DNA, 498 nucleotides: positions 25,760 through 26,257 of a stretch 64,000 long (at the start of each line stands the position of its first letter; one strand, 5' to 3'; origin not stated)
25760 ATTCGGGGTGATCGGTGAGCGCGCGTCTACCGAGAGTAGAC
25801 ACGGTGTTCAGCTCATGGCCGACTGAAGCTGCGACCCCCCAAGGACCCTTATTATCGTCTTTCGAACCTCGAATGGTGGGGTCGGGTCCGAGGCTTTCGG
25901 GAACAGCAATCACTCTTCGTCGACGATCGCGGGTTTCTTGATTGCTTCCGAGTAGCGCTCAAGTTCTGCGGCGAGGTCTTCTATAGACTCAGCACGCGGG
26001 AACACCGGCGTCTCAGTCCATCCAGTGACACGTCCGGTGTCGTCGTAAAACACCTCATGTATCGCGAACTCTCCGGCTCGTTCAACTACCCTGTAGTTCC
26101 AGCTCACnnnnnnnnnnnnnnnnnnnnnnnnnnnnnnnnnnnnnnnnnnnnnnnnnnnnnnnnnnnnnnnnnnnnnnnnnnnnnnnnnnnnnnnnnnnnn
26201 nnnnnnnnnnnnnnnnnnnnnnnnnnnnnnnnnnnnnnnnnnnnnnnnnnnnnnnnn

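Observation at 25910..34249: Rhs/YD polymorphic-toxin operon: secreted protein, giant YD-NBR1x4-PA14 protein, Rhs protein with YoeB/RelE-like C-terminal toxin, and a small immunity gene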

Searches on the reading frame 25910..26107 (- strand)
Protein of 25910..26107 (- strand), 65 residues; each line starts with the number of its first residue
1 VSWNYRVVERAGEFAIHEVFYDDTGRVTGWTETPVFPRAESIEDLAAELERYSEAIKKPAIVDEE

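Call 7: search_protein_families(library=pfam, proteins=[window:25910-26107:-], max_evalue=1)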
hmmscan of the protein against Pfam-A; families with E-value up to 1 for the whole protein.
window:25910-26107:- (65 aa): 0 families

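Call 8: search_protein_families(library=ncbifam, proteins=[window:25910-26107:-], max_evalue=1)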
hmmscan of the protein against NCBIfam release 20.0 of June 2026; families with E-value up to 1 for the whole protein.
window:25910-26107:- (65 aa): 0 families

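Call 19: search_protein_families(library=padloc, proteins=[window:25910-26107:-], max_evalue=0.1)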
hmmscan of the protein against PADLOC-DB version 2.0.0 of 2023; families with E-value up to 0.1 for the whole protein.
window:25910-26107:- (65 aa): 0 families

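Call 30: find_homologous_proteins(query=window:25913-26107:-, max_evalue=0.01)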
Query seq(65 aa) (65 aa): 11 proteins with E <= 0.01 among 11 candidates.
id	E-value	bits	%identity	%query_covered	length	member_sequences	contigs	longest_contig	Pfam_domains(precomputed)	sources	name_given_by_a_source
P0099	4.4e-36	139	100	100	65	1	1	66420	-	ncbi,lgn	-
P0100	6.6e-30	119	82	100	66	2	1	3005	-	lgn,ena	-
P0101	1.8e-28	115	78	100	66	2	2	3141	-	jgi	-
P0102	8.2e-27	110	75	98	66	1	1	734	-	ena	-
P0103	1.2e-26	109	80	91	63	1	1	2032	-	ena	-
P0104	2.4e-25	105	73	98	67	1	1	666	-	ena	-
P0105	6.0e-23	98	72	94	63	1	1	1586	-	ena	-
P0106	7.1e-18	82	61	94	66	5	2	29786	-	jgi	jgi:hypothetical protein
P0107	1.2e-15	75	62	89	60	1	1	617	-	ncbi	-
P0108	1.8e-15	74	56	94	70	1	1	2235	-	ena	-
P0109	2.1e-15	74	60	95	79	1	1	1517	-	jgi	jgi:hypothetical protein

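Call 32: find_encoding_contigs(protein=P0099, flank=3000, max_places=3)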
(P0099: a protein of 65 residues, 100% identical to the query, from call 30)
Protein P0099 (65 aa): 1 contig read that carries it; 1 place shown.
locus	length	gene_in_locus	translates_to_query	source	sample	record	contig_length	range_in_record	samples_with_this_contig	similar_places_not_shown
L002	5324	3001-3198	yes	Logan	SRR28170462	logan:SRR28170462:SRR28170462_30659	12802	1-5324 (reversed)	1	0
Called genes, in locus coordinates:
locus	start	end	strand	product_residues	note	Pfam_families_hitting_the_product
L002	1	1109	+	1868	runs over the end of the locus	PF05593:RHS_repeat (faint), PF25023:TEN_YD-shell (faint), PF06280:fn3_5 (faint), PF07705:CARDB (faint), PF16116:DUF4832 (faint), PF16158:N_BRCA1_IG (weak), PF07691:PA14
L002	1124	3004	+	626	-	PF05593:RHS_repeat (faint), PF25023:TEN_YD-shell, PF03527:RHS (weak)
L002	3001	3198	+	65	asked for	-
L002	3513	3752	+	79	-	-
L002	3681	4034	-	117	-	-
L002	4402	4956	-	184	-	-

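Call 33: find_encoding_contigs(protein=P0106, flank=10000, max_places=3)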
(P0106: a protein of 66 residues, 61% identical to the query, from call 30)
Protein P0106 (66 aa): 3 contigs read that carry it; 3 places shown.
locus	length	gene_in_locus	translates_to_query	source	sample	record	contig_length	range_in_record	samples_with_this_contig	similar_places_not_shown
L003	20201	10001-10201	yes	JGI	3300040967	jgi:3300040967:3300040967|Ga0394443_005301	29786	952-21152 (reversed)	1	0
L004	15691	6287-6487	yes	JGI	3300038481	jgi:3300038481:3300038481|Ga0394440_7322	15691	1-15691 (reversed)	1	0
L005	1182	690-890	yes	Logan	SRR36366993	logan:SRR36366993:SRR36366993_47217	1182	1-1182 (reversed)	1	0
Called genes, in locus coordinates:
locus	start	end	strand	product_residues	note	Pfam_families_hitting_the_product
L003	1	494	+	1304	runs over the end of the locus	PF18327:PRODH, PF14850:Pro_dh-DNA_bdg, PF01619:Pro_dh, PF00171:Aldedh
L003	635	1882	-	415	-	-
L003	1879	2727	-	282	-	-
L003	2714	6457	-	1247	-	PF12128:DUF3584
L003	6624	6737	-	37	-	-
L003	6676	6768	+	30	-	-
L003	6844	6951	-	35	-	-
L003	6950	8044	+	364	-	PF13458:Peripla_BP_6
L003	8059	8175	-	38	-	-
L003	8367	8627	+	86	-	-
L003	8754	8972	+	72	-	PF01850:PIN (weak)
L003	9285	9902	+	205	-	-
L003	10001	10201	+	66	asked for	-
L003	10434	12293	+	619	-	PF00920:ILVD_EDD_N, PF24877:ILV_EDD_C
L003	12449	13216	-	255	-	PF22624:AASDHPPT_N (weak), PF01648:ACPS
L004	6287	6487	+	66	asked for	-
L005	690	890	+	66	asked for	-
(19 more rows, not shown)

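Call 48: find_encoding_contigs(protein=P0100, flank=3000, max_places=2)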
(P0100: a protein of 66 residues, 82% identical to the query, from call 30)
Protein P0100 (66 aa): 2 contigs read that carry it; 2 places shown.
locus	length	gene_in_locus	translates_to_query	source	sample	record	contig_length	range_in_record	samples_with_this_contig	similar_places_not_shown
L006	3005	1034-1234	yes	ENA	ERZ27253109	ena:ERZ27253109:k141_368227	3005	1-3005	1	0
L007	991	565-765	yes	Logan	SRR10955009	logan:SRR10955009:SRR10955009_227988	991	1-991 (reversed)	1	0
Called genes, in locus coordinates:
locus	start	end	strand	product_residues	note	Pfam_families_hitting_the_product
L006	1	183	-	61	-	?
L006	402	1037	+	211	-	-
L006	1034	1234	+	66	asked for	-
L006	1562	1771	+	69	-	-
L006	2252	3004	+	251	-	?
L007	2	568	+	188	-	?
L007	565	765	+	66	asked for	-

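Call 49: find_encoding_contigs(protein=P0108, flank=3000, max_places=2)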
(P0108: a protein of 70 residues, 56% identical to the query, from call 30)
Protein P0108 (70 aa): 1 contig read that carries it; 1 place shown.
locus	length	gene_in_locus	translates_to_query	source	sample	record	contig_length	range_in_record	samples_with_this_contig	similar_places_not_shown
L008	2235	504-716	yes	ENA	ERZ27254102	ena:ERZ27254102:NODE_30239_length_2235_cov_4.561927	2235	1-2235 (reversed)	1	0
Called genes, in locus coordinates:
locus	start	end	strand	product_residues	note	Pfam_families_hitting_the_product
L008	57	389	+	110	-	-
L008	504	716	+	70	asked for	-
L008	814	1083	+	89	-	-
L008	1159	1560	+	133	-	PF10000:ACT_3, PF13840:ACT_7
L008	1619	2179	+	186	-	-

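Call 50: find_encoding_contigs(protein=P0109, flank=3000, max_places=2)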
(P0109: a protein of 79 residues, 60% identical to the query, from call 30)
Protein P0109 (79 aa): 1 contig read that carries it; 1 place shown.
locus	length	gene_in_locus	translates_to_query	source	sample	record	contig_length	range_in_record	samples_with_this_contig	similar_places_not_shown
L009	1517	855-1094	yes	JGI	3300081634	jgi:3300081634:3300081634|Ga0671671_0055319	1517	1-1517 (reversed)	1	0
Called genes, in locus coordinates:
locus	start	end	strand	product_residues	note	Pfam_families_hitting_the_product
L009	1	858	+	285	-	?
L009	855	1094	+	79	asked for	-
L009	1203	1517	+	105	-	?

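Call 60: predict_structure(alignment_id=A3)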
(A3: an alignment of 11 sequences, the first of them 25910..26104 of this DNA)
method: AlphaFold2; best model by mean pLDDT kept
length: 64 residues; sequences in the alignment: 11
mean_pLDDT: 94.9   pTM: 0.77
mean pLDDT of the five models: 94.9, 93.0, 92.0, 91.7, 89.0
residues with pLDDT >= 90: 61; 70-90: 2; 50-70: 1; < 50: 0
segments of 3 or more residues with pLDDT < 50: none
pLDDT, mean of each block of 10 residues (from residue 1): 95 96 95 95 97 96 79
secondary structure, 60 per line:
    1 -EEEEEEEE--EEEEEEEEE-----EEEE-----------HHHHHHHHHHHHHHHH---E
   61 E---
elements in order: E2-9 E12-20 E26-29 H41-56

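Call 62: search_protein_families(library=pfam, alignment_id=A3, max_evalue=10)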
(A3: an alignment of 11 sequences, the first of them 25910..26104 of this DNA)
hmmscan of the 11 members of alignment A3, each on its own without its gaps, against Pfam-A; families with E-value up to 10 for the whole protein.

A. member 1, window:25910-26104:- (64 aa): 0 families

B. families by the number of members that match (of 11 scanned): 4 families
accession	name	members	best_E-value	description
PF22721.1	TBP-TOTE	1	0.0055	TATA-binding-like protein domain of the TOTE conflict systems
PF03621.18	MbtH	1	0.081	MbtH-like protein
PF12081.13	GldM_1st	1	0.1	GldM N-terminal domain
PF02824.27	TGS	1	0.26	TGS domain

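Call 63: search_solved_structures(query=A3, max_evalue=10, show_alignments=3)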
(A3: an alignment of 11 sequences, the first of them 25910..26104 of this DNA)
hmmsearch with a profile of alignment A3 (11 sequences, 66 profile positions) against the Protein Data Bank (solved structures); distinct sequences matched with E-value up to 10: 12.
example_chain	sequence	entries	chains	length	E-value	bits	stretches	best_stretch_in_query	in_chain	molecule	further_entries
8qae_A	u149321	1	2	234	0.0035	20.3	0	38-58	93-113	sc-apCC-6-SLLA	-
2toh_A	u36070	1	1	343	0.19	14.7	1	30-60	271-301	TYROSINE 3-MONOOXYGENASE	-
1toh_A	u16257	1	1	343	0.19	14.7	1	30-60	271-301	TYROSINE HYDROXYLASE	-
6xsz_A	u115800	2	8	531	0.74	12.8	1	26-58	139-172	ZmpC Glycopeptidase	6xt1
8khq_A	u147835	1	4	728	0.81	12.7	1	20-37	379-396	5-histidylcysteine sulfoxide synthase/putative 4-mercaptohistidine N1-methyltranferase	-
4f4c_A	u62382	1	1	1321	0.86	12.6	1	11-58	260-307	Multidrug resistance protein pgp-1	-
4p62_A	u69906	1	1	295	1.6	11.7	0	26-49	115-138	Metallo-beta-lactamase AIM-1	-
8ze9_A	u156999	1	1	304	1.8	11.6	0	24-51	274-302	Triacylglycerol lipase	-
8w98_A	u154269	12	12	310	1.8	11.6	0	24-51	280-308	Alpha/beta hydrolase fold-3 domain-containing protein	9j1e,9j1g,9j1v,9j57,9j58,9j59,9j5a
9wny_A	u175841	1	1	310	1.8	11.6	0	24-51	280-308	Alpha/beta hydrolase fold-3 domain-containing protein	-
4ax0_B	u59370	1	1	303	1.9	11.5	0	22-49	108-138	METALLO-BETA-LACTAMASE AIM-1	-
2z99_A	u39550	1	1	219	1.9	11.5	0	28-50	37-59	Putative uncharacterized protein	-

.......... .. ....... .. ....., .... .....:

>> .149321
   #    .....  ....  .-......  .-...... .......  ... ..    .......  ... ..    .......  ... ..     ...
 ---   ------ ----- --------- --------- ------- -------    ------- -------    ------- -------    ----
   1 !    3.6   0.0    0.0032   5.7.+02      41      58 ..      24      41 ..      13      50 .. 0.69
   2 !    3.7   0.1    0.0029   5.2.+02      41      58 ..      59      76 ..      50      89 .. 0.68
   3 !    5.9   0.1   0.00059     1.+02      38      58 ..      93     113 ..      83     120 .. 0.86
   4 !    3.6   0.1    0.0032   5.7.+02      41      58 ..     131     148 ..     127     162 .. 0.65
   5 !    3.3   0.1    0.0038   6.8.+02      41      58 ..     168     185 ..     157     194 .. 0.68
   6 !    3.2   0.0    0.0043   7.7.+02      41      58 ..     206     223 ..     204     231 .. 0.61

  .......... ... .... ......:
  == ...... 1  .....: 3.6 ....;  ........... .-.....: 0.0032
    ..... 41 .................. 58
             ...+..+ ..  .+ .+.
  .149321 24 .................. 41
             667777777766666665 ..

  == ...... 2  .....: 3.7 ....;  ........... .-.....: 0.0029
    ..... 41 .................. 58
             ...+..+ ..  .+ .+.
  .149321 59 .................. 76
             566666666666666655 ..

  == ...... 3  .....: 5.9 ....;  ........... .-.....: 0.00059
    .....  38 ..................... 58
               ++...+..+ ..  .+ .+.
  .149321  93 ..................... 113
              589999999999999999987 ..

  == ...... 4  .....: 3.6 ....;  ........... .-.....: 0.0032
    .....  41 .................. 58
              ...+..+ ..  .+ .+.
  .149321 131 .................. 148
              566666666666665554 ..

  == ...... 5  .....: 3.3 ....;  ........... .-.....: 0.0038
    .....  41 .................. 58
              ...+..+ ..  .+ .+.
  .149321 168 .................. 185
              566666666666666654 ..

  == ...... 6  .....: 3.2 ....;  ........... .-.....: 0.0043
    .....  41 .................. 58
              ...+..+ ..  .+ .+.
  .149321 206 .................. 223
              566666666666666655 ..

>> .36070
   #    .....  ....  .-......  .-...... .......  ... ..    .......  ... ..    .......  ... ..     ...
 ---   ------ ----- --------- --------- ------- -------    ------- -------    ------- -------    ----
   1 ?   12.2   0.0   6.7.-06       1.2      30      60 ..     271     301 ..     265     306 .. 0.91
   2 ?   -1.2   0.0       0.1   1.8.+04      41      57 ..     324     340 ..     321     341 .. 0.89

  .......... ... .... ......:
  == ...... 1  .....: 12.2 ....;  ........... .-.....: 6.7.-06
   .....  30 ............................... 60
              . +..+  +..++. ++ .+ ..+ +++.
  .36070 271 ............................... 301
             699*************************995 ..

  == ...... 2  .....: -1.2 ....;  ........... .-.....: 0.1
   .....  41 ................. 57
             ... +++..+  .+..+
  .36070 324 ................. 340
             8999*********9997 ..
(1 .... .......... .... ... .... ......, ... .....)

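Call 64: fold_search(model_id=the predicted structure, library=pdb)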
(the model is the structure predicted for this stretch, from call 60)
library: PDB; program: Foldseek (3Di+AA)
matches with E <= 10: 437; with E <= 0.001: 0
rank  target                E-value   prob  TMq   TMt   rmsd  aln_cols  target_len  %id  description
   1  9tvu_v                7.0e-01  0.12  0.27  0.12   7.8        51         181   27  Structure of the Chlamydomonas reinhardtii chlororibosome (released 2026-02-18)
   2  2i00_A                8.0e-01  0.16  0.28  0.07   3.8        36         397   22  Crystal structure of acetyltransferase (GNAT family) from Enterococcus faecalis (released 2006-09-19)
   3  4ol8_A                8.0e-01  0.10  0.30  0.09  11.2        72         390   14  Ty3 reverse transcriptase bound to DNA/RNA (released 2014-03-05)
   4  6o8w_P                1.2e+00  0.06  0.22  0.16  10.2        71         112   17  Cryo-EM image reconstruction of the 70S Ribosome Enterococcus faecalis Class01 (released 2020-09-23)
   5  5uvd                  1.4e+00  0.28  0.36  0.13   2.7        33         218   21  Crystal structure of an antigenic nucleotidyltransferase-like protein from Paracoccidioides brasiliensis (released 2018-01-31)
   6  7d0v_A                1.4e+00  0.10  0.27  0.05  10.9        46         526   24  Crystal structure of Taiwan cobra 5'-nucleotidase (released 2021-09-15)
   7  4h1y                  1.4e+00  0.09  0.26  0.05  10.9        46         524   15  Human ecto-5'-nucleotidase (CD73): crystal form II (open) in complex with PSB11552 (released 2012-11-28)
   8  7b04_D                1.4e+00  0.08  0.26  0.05   9.7        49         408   14  Structure of Nitrite oxidoreductase (Nxr) from the anammox bacterium Kuenenia stuttgartiensis. (released 2021-07-14)
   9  5l20_A                1.5e+00  0.08  0.29  0.20   9.2        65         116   12  Crystal Structure of a Clostripain (BT_0727) from Bacteroides thetaiotaomicron ATCC 29148 in Complex with Peptide Inhi (released 2017-08-02)
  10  6tgs                  1.6e+00  0.23  0.29  0.23   2.9        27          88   15  AtNBR1-PB1 domain (released 2020-02-12)
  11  9f91_I                1.6e+00  0.13  0.30  0.28  12.1        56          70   18  Crystal structure of a designed Respiratory Syncytial Virus immunogen in complex with RSV90 fab (released 2025-05-21)
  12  3vgk_C                1.6e+00  0.08  0.26  0.08  10.1        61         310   21  Crystal structure of a ROK family glucokinase from Streptomyces griseus (released 2011-12-07)
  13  5xy3_D                1.6e+00  0.04  0.21  0.08   4.8        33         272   21  Large subunit of Trichomonas vaginalis ribosome (released 2017-08-30)
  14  6k76_A                1.7e+00  0.11  0.32  0.06  10.2        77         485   12  Glycerol kinase form Thermococcus kodakarensis, complex structure with substrate. (released 2020-06-10)
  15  2aoa_B                1.7e+00  0.06  0.20  0.17   9.3        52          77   13  Crystal structures of a high-affinity macrocyclic peptide mimetic in complex with the Grb2 SH2 domain (released 2005-10-04)
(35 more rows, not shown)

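Call 71: fold_search(model_id=the predicted structure, library=viral)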
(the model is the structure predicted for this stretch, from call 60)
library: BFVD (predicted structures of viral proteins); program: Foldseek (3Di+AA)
matches with E <= 10: 882; with E <= 0.001: 3
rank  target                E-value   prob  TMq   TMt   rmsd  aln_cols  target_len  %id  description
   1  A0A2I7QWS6            1.3e-05  1.00  0.88  0.78   1.3        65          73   26  (no name in the UniProt tables at hand)
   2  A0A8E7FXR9            4.6e-05  1.00  0.79  0.54   2.6        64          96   31  (no name in the UniProt tables at hand)
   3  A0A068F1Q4            7.3e-05  1.00  0.80  0.64   4.1        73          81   30  Uncharacterized protein [Mycobacterium phage Gaia]
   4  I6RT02                2.4e-03  1.00  0.70  0.62   3.5        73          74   25  Uncharacterized protein [Celeribacter phage P12053L]
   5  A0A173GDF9            1.2e-01  0.69  0.38  0.27   8.7        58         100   28  Uncharacterized protein [Pseudomonas phage VSW-3]
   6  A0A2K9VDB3            1.2e-01  0.51  0.34  0.22   9.3        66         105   17  Uncharacterized protein [Lactobacillus phage Semele]
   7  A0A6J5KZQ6            1.9e-01  0.44  0.34  0.23  13.7        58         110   24  Uncharacterized protein [uncultured Caudovirales phage]
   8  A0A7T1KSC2            1.9e-01  0.30  0.32  0.31   9.8        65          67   20  Uncharacterized protein [Gordonia phage Lilbeanie]
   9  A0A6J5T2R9            2.8e-01  0.15  0.26  0.10  12.7        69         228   20  Essential recombination function protein [uncultured Caudovirales phage]
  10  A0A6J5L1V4            3.7e-01  0.30  0.33  0.13   8.0        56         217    9  Essential recombination function protein [uncultured Caudovirales phage]
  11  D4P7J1                3.9e-01  0.51  0.40  0.32   8.6        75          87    9  Gp080 [Rhodococcus phage ReqiPepy6]
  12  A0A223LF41            3.9e-01  0.25  0.31  0.27   8.4        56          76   28  Uncharacterized protein [Bacillus phage Anthony]
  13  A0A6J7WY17            3.9e-01  0.21  0.32  0.20   7.1        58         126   19  Uncharacterized protein [uncultured Caudovirales phage]
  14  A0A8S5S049            4.2e-01  0.66  0.36  0.57   3.1        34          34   15  Uncharacterized protein [Podoviridae sp. ct8Lf7]
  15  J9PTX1                4.2e-01  0.23  0.31  0.22   8.7        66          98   17  Uncharacterized protein [Bacillus phage BCD7]
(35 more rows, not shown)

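Call 72: search_protein_families(library=phrogs, proteins=[window:25913-26107:-], max_evalue=1)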
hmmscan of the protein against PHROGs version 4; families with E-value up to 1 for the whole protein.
seq(65 aa): 4 families
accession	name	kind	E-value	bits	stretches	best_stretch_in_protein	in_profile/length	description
phrog_21321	-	unknown function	9.3e-10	39.7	1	1-61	17-86/104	-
phrog_13913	-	unknown function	0.031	15.4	1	16-40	22-46/80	-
phrog_24806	-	unknown function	0.1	13.7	1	9-56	18-68/121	-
phrog_26299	-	unknown function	0.22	12.4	1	42-63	7-28/62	-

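Call 90: search_dna_similar(query=window:25913-26107:-, collection=phages, mode=protein, max_evalue=0.01, max_rows=20)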
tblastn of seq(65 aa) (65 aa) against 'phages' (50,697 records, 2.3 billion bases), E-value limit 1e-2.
No match.

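Call 91: search_dna_similar(query=window:25913-26107:-, collection=plasmids, mode=protein, max_evalue=0.01, max_rows=20)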
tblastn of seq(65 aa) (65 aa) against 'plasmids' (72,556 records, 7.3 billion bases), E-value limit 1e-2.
Records with a match: 2; places in all: 2; records where one place covers at least 80% of the query: 2.
Best place of each record, by identity: <60% 2.
By first word of the organism name: Escherichia 1; Photobacterium 1.
By predicted mobility (MOB-suite, as given by PLSDB): non-mobilizable 2.
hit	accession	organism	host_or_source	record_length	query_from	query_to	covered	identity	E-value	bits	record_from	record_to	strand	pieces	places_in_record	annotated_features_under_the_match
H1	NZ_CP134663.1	Escherichia coli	Larus michahellis,bacteria,cloaca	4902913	1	65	100%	55.4%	1e-16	79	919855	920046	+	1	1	none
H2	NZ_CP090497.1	Photobacterium damselae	Seriola lalandi,Cell culture,Caudal ...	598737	1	61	94%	28.8%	5e-4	42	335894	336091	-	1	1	hypothetical protein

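Call 92: get_annotated_region(hit=H1, flank=7000)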
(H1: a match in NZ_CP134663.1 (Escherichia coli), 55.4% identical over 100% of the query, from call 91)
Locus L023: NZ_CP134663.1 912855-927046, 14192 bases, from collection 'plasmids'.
description: Escherichia coli strain 64A:C plasmid unnamed1, complete sequence
organism: Escherichia coli (NCBI taxid 562)
taxonomy: Bacteria; Pseudomonadota; Gammaproteobacteria; Enterobacterales; Enterobacteriaceae; Escherichia; Escherichia coli
host: -; source: Larus michahellis,bacteria,cloaca; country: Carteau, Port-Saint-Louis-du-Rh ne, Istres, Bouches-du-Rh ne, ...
typing (MOB-suite, as given by PLSDB): non-mobilizable
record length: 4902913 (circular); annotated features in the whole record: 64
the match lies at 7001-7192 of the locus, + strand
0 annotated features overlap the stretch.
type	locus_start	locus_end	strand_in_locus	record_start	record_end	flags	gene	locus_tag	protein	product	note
